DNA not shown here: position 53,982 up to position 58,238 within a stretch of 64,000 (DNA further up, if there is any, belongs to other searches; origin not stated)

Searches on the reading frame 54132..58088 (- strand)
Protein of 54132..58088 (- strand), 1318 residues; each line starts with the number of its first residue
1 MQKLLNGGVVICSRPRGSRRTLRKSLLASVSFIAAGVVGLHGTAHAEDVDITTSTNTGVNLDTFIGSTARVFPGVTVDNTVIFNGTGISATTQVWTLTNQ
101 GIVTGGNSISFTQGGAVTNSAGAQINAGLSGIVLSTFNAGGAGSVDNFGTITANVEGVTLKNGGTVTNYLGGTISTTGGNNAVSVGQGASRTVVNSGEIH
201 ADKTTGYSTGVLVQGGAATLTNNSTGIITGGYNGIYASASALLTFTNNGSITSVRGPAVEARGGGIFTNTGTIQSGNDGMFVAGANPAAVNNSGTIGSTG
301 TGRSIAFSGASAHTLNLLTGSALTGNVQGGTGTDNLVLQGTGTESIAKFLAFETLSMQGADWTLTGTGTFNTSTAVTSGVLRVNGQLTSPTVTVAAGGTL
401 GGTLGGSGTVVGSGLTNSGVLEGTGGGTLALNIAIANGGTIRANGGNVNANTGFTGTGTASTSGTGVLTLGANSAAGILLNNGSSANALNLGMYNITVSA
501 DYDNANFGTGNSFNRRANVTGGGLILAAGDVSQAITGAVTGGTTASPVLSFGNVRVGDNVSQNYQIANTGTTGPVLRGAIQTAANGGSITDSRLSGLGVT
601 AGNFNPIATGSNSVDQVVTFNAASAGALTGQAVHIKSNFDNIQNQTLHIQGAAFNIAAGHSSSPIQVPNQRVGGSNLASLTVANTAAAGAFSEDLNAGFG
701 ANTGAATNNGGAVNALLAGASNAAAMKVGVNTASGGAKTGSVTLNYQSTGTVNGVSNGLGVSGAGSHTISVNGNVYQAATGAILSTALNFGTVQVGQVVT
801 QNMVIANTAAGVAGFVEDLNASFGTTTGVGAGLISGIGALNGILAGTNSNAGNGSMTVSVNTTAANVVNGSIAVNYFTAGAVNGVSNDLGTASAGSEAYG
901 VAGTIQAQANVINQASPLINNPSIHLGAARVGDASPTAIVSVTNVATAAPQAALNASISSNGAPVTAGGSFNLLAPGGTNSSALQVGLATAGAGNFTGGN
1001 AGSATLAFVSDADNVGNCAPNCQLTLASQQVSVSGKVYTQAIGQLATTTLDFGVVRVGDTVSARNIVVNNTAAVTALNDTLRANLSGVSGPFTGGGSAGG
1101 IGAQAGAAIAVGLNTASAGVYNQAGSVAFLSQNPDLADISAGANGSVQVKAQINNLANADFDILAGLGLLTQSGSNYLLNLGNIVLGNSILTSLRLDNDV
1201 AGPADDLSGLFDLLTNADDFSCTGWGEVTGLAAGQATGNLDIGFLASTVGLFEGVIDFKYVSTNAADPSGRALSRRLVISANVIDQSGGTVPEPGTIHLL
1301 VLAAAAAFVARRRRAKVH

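Call 48: search_protein_families(library=pfam, proteins=[window:54132-58088:-])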
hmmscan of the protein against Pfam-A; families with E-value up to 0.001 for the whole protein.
window:54132-58088:- (1318 aa): 4 families
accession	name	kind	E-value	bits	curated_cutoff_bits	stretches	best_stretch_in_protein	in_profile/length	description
PF22073.2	Cep192_D4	-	1.3e-06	29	35.5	0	548-582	10-44/112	Cep192 domain 4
PF07589.16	PEP-CTERM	-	4e-05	24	20.7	1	1290-1314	1-24/24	PEP-CTERM motif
PF15780.11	ASH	-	7.4e-05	23.3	27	0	545-573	10-38/98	Abnormal spindle-like microcephaly-assoc'd, ASPM-SPD-2-Hydin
PF22544.2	HYDIN_VesB_CFA65-like_Ig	-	0.00025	21.7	25.5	0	547-578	8-39/100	HYDIN/CFA65/VesB-like, Ig-like domain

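Call 58: find_homologous_proteins(query=window:54132-58088:-, max_evalue=1e-10)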
Query window:54132-58088:- (1318 aa): 200 proteins with E <= 1e-10 among 8000 candidates; the best 120 are listed.
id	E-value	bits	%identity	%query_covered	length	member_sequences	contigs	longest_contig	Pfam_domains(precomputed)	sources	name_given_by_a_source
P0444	0.0e+0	2652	100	100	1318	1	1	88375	PF22073.3,PF22544.3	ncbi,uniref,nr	ncbi:beta strand repeat-containing protein [Rhodoferax sp.]|uniref:beta strand repeat-containing pro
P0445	0.0e+0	1350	65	81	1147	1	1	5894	PF07589.17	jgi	jgi:hypothetical protein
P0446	0.0e+0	1123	54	50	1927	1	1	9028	PF22073.3,PF22544.3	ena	-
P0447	7.3e-289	980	62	67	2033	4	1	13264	-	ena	-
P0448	1.7e-281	955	58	71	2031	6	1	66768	PF22544.3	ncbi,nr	ncbi:MAG TPA: choice-of-anchor D domain-containing protein [Rubrivivax sp.]|nr:choice-of-anchor D do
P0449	6.9e-280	950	58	68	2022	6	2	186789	PF15780.12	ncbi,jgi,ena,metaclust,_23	metaclust:\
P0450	1.7e-279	949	58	73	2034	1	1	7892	PF22544.3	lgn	-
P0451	2.0e-276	938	62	68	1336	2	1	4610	PF00474.24,PF22544.3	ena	-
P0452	1.2e-275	936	61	67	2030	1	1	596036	PF07589.17,PF22544.3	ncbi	-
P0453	3.5e-267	908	59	68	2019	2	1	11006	-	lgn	-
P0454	1.3e-262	893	58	68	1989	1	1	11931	-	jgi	jgi:hypothetical protein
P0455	1.6e-262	892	59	67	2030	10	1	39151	-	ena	-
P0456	1.1e-261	890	59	67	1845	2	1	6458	PF15780.12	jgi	-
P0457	8.3e-251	854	49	55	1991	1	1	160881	-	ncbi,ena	-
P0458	6.2e-244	831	49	86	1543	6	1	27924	PF15780.12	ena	-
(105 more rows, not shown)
